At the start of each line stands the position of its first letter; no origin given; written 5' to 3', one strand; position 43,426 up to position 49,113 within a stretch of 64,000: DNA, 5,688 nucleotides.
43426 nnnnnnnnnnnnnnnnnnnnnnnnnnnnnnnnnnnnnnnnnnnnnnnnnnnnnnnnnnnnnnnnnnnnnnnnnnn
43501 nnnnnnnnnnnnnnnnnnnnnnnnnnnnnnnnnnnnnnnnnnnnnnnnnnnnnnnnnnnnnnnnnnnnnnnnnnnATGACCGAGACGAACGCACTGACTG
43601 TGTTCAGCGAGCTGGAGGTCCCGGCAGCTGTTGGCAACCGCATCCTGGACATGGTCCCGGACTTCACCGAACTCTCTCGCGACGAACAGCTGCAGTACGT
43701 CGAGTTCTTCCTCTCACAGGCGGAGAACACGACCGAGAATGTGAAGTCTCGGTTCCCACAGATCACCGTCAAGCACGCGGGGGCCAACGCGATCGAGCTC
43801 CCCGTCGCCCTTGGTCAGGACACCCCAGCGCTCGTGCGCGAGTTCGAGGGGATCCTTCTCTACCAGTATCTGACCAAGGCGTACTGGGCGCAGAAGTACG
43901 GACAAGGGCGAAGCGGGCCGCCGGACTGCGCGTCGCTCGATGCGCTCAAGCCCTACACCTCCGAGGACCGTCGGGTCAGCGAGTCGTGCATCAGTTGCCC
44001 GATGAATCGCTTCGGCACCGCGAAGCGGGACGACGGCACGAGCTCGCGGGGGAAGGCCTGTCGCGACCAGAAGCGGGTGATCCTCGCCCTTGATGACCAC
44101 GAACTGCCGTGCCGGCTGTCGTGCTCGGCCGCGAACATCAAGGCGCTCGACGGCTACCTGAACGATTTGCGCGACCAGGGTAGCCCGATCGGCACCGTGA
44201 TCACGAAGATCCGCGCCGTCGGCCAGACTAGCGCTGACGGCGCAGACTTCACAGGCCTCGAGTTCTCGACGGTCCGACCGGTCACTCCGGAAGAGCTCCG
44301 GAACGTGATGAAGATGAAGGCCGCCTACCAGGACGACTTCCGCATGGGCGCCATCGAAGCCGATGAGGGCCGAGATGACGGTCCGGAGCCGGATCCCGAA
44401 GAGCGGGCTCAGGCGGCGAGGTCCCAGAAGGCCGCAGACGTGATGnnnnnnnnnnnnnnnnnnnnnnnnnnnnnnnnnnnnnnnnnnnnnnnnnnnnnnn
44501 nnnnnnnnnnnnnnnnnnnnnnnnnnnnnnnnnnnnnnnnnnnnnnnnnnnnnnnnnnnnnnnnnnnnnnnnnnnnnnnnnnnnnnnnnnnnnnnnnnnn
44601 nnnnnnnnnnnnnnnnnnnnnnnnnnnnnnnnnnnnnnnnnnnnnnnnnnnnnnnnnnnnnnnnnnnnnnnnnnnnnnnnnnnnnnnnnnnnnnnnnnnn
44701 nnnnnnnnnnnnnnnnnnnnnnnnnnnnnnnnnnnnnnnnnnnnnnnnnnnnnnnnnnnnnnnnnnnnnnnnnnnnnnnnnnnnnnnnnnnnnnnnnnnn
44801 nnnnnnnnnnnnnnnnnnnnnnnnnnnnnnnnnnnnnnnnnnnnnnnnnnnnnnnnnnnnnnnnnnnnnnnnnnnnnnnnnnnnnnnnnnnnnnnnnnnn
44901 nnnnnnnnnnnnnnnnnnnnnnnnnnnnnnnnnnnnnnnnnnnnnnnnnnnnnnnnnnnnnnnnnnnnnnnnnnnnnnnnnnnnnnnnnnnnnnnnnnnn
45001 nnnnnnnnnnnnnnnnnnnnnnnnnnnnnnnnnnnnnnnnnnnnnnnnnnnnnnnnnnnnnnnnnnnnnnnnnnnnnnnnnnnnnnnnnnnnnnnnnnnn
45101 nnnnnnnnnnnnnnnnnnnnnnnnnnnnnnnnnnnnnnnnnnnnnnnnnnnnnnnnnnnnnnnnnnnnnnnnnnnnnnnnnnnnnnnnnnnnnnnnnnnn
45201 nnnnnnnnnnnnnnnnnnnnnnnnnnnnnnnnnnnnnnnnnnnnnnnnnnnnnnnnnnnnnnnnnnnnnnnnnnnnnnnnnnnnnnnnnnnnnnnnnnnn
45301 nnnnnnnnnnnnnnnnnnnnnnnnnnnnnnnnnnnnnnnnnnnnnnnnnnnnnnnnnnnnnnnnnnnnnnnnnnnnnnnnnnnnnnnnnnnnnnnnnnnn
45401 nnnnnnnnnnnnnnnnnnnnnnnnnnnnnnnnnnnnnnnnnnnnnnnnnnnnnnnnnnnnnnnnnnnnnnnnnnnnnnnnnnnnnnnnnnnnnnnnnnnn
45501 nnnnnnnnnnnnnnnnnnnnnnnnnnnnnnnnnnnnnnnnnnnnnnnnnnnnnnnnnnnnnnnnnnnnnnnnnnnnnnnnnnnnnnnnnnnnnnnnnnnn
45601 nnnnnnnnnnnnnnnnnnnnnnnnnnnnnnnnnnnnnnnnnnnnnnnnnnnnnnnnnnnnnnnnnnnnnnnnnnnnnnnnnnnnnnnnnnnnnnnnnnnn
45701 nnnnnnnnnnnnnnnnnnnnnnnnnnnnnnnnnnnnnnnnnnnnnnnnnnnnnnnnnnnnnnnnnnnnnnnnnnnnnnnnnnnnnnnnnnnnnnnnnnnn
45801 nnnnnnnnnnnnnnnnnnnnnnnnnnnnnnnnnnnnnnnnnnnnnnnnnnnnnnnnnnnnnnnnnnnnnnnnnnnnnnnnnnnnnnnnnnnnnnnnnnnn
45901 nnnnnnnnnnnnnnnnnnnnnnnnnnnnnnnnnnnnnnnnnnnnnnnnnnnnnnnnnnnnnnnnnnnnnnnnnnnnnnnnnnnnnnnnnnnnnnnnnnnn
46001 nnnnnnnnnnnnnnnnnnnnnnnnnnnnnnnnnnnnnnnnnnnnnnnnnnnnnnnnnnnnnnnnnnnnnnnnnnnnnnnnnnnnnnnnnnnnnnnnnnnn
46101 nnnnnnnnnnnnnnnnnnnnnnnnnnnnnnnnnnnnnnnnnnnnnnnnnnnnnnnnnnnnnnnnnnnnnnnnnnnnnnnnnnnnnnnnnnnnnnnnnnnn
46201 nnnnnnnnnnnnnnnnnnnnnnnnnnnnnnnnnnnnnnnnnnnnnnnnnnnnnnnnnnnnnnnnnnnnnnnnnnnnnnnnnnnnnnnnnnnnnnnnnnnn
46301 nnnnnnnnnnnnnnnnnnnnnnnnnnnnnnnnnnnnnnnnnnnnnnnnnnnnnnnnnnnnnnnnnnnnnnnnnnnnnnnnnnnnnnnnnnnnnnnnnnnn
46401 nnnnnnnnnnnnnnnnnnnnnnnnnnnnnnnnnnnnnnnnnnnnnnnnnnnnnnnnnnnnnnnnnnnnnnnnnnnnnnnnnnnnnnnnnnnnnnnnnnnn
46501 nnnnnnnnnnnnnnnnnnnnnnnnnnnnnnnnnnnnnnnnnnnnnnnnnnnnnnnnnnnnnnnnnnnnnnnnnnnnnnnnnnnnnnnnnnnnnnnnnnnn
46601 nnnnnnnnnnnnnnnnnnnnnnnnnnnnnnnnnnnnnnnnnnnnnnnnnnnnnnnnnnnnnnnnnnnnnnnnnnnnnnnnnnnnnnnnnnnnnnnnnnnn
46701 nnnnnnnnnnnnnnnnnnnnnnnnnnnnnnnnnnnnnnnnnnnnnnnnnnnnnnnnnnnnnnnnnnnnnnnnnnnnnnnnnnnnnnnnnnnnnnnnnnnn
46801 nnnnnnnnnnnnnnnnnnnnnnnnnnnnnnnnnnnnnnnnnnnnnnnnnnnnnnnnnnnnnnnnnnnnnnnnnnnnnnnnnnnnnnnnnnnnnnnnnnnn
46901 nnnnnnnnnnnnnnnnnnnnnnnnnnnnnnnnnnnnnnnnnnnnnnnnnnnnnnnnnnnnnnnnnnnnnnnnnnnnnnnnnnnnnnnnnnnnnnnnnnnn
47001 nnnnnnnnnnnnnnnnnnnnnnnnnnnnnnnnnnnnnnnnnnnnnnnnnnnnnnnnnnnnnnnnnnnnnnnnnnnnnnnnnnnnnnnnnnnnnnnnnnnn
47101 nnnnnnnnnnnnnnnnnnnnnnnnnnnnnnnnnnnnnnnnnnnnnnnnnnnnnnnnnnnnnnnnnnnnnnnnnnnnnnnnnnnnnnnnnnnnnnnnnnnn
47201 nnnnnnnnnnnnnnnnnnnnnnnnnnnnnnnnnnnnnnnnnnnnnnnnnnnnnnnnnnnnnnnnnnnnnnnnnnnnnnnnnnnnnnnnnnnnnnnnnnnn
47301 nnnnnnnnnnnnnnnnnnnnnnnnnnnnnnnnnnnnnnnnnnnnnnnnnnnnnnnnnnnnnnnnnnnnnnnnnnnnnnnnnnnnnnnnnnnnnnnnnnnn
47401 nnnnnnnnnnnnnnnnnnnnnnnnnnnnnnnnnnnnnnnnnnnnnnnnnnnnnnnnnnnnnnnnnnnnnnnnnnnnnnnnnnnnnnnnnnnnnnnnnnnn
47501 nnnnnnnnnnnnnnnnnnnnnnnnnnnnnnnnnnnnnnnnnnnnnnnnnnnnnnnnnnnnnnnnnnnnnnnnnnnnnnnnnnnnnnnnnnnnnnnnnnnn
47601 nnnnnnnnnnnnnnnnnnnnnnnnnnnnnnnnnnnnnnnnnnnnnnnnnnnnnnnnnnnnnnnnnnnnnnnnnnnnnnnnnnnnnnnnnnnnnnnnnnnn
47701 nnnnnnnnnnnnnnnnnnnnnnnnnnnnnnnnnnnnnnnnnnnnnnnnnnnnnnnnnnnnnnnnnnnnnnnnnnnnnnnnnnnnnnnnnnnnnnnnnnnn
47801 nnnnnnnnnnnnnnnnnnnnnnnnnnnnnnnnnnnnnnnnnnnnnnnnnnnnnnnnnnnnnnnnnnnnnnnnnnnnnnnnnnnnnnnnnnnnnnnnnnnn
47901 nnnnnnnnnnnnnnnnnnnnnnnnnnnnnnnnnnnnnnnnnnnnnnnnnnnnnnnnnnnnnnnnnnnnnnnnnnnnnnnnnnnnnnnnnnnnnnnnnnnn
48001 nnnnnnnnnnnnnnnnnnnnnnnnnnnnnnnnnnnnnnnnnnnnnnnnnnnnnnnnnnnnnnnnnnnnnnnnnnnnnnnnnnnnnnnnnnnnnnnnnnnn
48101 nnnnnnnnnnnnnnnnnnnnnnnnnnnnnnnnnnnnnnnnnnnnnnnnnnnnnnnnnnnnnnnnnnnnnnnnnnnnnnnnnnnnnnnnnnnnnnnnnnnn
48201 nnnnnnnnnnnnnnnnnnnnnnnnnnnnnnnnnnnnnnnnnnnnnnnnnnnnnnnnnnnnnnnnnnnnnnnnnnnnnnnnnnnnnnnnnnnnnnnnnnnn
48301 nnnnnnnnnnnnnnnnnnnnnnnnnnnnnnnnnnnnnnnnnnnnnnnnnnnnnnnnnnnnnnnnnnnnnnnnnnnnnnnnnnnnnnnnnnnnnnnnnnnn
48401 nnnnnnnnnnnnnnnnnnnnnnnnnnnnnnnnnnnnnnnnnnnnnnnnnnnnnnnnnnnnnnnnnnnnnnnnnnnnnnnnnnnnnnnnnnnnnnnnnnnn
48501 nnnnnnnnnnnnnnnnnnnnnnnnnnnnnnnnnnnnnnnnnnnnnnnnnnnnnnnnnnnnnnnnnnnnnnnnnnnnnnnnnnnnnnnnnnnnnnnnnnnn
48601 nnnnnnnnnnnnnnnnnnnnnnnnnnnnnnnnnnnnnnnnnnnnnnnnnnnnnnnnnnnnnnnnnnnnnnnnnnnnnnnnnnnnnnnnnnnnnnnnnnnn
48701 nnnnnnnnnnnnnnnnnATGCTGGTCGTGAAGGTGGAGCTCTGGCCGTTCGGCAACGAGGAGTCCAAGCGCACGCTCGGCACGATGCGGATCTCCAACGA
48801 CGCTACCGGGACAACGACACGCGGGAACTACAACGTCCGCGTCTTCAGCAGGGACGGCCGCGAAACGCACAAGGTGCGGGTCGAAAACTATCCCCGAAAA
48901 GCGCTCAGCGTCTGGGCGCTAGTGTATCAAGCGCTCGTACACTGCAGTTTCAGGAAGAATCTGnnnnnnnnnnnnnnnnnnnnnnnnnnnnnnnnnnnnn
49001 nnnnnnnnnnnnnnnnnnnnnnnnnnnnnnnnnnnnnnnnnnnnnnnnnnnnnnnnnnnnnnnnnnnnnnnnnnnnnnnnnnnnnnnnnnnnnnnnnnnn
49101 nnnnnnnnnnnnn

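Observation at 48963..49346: Phage-encoded ArfB-like stand-alone GGQ release-factor domain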

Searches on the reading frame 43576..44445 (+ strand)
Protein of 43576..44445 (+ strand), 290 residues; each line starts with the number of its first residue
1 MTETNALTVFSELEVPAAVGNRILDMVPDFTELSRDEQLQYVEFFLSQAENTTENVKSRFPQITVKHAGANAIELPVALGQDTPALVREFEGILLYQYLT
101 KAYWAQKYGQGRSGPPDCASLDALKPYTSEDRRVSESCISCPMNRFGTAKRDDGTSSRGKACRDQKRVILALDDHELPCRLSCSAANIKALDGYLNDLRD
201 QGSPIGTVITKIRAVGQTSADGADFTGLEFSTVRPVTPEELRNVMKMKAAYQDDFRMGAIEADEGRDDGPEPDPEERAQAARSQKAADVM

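Call 38: search_protein_families(library=phrogs, proteins=[window:43576-44445:+], max_evalue=0.001)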
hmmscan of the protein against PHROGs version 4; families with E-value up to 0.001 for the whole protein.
window:43576-44445:+ (290 aa): 2 families
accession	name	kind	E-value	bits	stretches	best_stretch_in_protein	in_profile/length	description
phrog_23155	-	unknown function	3e-25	90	1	53-252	33-222/255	-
phrog_33785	-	unknown function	0.00047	20.9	1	21-39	7-25/48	-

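Call 62: find_encoding_contigs(protein=window:43576-44445:+, flank=10000, max_places=1)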
Protein window:43576-44445:+ (290 aa): 1 contig read that carries it; 1 place shown.
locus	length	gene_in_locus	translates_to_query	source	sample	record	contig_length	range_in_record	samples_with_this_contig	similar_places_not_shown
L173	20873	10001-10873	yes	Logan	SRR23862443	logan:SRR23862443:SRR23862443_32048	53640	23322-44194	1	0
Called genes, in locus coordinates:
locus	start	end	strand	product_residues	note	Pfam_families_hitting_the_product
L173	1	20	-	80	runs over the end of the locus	-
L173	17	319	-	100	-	-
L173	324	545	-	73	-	-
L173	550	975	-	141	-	-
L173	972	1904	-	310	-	-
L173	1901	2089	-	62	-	-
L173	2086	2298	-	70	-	-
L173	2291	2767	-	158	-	-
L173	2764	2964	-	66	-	-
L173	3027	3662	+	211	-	-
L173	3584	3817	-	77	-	-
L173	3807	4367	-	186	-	-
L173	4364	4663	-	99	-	-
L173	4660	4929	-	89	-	-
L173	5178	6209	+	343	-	PF06067:DUF932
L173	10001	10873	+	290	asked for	-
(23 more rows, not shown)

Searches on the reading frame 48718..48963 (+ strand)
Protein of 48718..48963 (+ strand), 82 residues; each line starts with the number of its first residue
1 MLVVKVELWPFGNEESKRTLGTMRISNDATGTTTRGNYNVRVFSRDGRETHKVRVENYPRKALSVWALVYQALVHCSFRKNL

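Call 8: search_protein_families(library=pfam, proteins=[window:48718-48963:+], max_evalue=0.01)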
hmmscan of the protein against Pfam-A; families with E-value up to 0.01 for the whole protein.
window:48718-48963:+ (82 aa): 0 families

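Call 38: search_protein_families(library=phrogs, proteins=[window:48718-48963:+], max_evalue=0.001)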
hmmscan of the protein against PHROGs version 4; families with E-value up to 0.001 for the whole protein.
window:48718-48963:+ (82 aa): 1 family
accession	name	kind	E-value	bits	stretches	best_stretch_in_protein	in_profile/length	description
phrog_8231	-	unknown function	1.9e-10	41.9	1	1-75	1-86/95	-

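Call 52: search_protein_families(library=pfam, proteins=[window:48718-48963:+], max_evalue=10)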
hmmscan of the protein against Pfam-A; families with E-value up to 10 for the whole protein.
window:48718-48963:+ (82 aa): 0 families

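Call 53: search_protein_families(library=padloc, proteins=[window:48718-48963:+], max_evalue=0.01)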
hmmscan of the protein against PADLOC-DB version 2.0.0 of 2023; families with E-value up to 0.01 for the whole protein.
window:48718-48963:+ (82 aa): 0 families

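Call 63: find_homologous_proteins(query=window:48718-48963:+)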
Query window:48718-48963:+ (82 aa): 2 proteins with E <= 0.001 among 2 candidates.
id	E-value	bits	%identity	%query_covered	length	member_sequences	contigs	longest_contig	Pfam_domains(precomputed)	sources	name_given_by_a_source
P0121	1.6e-48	180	100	100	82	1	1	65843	-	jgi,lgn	-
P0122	3.6e-11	61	52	89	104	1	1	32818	-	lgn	-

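Call 65: find_encoding_contigs(protein=P0122, flank=8000, max_places=2)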
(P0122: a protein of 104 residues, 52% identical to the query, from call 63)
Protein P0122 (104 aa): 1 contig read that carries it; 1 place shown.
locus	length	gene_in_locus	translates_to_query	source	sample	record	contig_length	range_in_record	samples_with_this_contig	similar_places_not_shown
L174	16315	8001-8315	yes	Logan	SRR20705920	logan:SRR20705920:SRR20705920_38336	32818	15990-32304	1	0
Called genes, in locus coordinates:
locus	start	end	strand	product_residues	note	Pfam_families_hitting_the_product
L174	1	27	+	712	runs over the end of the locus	-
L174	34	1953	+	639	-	-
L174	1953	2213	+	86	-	-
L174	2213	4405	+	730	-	-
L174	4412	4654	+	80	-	-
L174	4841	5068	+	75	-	-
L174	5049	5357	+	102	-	-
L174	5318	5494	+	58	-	-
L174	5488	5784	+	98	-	-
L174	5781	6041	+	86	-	-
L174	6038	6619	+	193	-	-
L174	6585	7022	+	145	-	-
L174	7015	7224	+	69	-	-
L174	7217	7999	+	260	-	PF02086:MethyltransfD12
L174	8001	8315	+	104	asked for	-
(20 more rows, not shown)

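Call 87: predict_structure(alignment_id=A4)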
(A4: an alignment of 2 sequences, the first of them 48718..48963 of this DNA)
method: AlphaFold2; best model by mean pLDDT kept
length: 82 residues; sequences in the alignment: 2
mean_pLDDT: 72.0   pTM: 0.60
mean pLDDT of the five models: 72.0, 71.4, 69.9, 67.6, 56.0
residues with pLDDT >= 90: 0; 70-90: 53; 50-70: 25; < 50: 4
segments of 3 or more residues with pLDDT < 50: 79-82
pLDDT, mean of each block of 10 residues (from residue 1): 72 63 80 79 83 79 66 60 39
secondary structure, 60 per line:
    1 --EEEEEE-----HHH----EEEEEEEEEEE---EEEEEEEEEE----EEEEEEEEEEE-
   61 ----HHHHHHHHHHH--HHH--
elements in order: E3-8 E21-31 E35-44 E49-59 H65-75

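Call 89: fold_search(model_id=the predicted structure, library=pdb)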
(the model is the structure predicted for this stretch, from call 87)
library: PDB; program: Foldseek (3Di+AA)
matches with E <= 10: 624; with E <= 0.001: 0
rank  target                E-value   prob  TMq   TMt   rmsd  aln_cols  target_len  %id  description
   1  7u66_G                2.2e-01  0.93  0.48  0.47   4.1        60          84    8  Structure of E. coli dGTPase bound to T7 bacteriophage protein Gp1.2 and dGTP (released 2022-08-31)
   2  7u65_G                5.6e-01  0.47  0.40  0.40  13.1        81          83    6  Structure of E. coli dGTPase bound to T7 bacteriophage protein Gp1.2 (released 2022-08-31)
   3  3eo3_C                7.4e-01  0.66  0.38  0.13   2.8        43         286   23  Crystal structure of the N-acetylmannosamine kinase domain of human GNE protein (released 2008-10-07)
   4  1l3a_D                8.8e-01  0.25  0.38  0.23   9.7        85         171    7  Structure of the plant transcriptional regulator PBF-2 (released 2002-06-26)
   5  6s62_C                9.3e-01  0.14  0.23  0.04  13.5        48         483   31  Crystal structure of 2-methylcitrate dehydratase (PrpD) from Pseudomonas aeruginosa in apo form. (released 2020-10-14)
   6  7p7w_BBB              9.8e-01  0.38  0.39  0.14   5.2        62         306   16  N-acetylglucosamine kinase from Plesiomonas shigelloides compexed with alpha-N-acetylglucosamine and ADP (released 2022-08-03)
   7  5ux0_D                1.0e+00  0.47  0.39  0.07   3.7        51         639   12  X-ray crystal structure of Marinitoga piezophila Argonaute in complex with 5' OH guide RNA and target DNA (released 2017-05-03)
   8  5i4a_C                1.1e+00  0.77  0.45  0.07   2.9        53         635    9  X-ray crystal structure of Marinitoga piezophila Argonaute in complex with 5' OH guide RNA (released 2016-03-30)
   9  5i4a_A                1.1e+00  0.66  0.43  0.07   3.6        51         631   10  X-ray crystal structure of Marinitoga piezophila Argonaute in complex with 5' OH guide RNA (released 2016-03-30)
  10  5ux0_A                1.2e+00  0.35  0.40  0.08   3.9        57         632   16  X-ray crystal structure of Marinitoga piezophila Argonaute in complex with 5' OH guide RNA and target DNA (released 2017-05-03)
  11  4kb3_A                1.2e+00  0.23  0.26  0.15   5.7        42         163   12  Crystal structure of the mitochondrial peroxiredoxin from Leishmania braziliensis in the decameric form (released 2014-05-14)
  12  1l3a_C                1.2e+00  0.21  0.40  0.22  10.1        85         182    6  Structure of the plant transcriptional regulator PBF-2 (released 2002-06-26)
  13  1qa9_A                1.2e+00  0.14  0.29  0.24  13.3        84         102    8  Structure of a Heterophilic Adhesion Complex Between the Human CD2 and CD58(LFA-3) Counter-Receptors (released 1999-04-29)
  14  7tps_C                1.3e+00  0.25  0.35  0.30   8.2        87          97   10  Crystal structure of ALPN-202 (engineered CD80 vIgD) in complex with PD-L1 (released 2022-03-16)
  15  6s62_D                1.3e+00  0.12  0.22  0.04  11.4        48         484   31  Crystal structure of 2-methylcitrate dehydratase (PrpD) from Pseudomonas aeruginosa in apo form. (released 2020-10-14)
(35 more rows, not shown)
